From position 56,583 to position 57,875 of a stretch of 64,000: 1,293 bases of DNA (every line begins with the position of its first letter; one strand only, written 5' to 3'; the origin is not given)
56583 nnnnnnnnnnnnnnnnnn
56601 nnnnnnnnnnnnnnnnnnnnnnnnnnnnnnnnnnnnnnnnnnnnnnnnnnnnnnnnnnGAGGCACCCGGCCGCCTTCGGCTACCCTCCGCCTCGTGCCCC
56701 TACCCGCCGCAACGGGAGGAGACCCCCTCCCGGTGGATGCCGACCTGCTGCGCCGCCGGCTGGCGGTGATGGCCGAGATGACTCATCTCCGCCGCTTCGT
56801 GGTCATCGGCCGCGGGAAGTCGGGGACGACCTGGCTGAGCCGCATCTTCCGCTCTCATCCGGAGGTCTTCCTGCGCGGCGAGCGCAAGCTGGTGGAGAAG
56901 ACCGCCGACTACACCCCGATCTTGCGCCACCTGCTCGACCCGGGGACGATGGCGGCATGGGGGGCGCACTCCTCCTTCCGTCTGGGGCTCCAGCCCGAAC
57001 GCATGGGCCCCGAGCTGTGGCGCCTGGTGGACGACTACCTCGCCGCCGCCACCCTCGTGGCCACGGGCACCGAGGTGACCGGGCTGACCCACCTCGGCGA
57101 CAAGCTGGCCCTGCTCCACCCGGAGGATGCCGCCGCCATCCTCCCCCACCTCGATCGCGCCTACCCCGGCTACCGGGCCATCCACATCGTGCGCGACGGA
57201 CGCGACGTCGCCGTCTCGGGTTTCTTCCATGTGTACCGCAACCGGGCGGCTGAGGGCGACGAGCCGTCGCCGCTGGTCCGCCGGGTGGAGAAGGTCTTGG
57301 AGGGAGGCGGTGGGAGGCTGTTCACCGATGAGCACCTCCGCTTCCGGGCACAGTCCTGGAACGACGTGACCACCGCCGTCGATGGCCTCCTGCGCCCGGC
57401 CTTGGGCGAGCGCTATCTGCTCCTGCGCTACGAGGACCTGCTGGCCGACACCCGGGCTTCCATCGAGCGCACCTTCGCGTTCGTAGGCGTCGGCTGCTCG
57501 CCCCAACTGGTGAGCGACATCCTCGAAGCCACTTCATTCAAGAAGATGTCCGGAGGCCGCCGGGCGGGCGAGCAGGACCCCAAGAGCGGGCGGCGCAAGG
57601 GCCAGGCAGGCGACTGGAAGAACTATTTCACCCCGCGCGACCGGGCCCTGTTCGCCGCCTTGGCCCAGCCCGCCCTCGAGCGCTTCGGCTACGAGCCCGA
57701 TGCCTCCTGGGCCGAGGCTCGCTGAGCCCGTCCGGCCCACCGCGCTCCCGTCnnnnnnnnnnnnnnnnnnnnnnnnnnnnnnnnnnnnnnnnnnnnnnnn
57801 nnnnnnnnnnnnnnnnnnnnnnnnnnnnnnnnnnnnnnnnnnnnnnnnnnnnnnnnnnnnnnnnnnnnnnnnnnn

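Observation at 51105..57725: Cluster of four sulfotransferases from three families around a fused GT2-GT4 glycosyltransferase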

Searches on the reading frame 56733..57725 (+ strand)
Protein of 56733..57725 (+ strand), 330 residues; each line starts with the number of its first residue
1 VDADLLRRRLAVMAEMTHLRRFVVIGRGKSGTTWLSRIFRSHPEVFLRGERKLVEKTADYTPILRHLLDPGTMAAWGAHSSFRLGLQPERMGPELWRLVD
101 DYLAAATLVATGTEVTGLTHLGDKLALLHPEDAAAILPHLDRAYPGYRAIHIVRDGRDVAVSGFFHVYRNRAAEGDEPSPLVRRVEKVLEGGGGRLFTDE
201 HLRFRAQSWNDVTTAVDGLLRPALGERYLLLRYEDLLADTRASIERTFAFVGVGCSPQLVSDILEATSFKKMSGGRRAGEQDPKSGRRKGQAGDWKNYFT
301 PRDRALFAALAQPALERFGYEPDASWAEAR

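Call 3: search_protein_families(library=pfam, proteins=[window:56781-57725:+], max_evalue=0.1)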
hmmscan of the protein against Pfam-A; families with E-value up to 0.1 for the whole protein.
window:56781-57725:+ (314 aa): 2 families
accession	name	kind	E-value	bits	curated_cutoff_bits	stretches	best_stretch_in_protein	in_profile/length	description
PF00685.33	Sulfotransfer_1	-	8.8e-27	94.5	22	1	5-302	3-254/255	Sulfotransferase domain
PF13469.12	Sulfotransfer_3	-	1.8e-15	58.2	27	1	7-237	3-212/216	Sulfotransferase family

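Call 11: search_protein_families(library=ncbifam, proteins=[window:56733-57725:+], max_evalue=1)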
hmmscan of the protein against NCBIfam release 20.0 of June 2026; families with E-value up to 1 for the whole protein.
window:56733-57725:+ (330 aa): 0 families

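Call 14: search_solved_structures(query=window:56733-57725:+, max_evalue=0.01)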
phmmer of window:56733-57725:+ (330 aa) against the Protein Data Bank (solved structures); distinct sequences matched with E-value up to 0.01: 39.
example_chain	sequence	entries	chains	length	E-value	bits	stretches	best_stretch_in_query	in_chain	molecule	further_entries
4ifb_A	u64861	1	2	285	1.6e-09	40.9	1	225-312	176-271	Bile salt sulfotransferase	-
3f3y_A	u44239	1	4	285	8.2e-09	38.6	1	225-312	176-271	Bile salt sulfotransferase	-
1j99_A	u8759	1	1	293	9.4e-09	38.4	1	225-312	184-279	ALCOHOL SULFOTRANSFERASE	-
1ov4_A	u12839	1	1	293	9.4e-09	38.4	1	225-312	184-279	Alcohol sulfotransferase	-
1efh_A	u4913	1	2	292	9.5e-09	38.4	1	225-312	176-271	HYDROXYSTEROID SULFOTRANSFERASE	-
2qp3_A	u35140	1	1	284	9.5e-09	38.4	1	225-312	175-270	Bile salt sulfotransferase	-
2qp4_A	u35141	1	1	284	9.9e-09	38.3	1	225-312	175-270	Bile salt sulfotransferase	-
7d1x_A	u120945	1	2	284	3.2e-07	33.4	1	148-310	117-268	Sulfotransferase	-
7eov_A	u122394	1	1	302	4e-07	33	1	148-310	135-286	cytosolic sulfotransferase SULT2A8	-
5x2b_D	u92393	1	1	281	4.2e-07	33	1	228-308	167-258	Sulfotransferase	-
5x2b_F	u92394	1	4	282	4.3e-07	32.9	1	228-308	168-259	Sulfotransferase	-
5x2b_C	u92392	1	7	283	4.4e-07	32.9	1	228-308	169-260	Sulfotransferase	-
1z28_A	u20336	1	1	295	2.2e-06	30.6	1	146-307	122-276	Phenol-sulfating phenol sulfotransferase 1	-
1ls6_A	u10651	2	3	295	4.1e-06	29.7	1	146-307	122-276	aryl sulfotransferase | Sulfotransferase 1A1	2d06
4gra_A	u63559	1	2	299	4.4e-06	29.6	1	146-307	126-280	Sulfotransferase 1A1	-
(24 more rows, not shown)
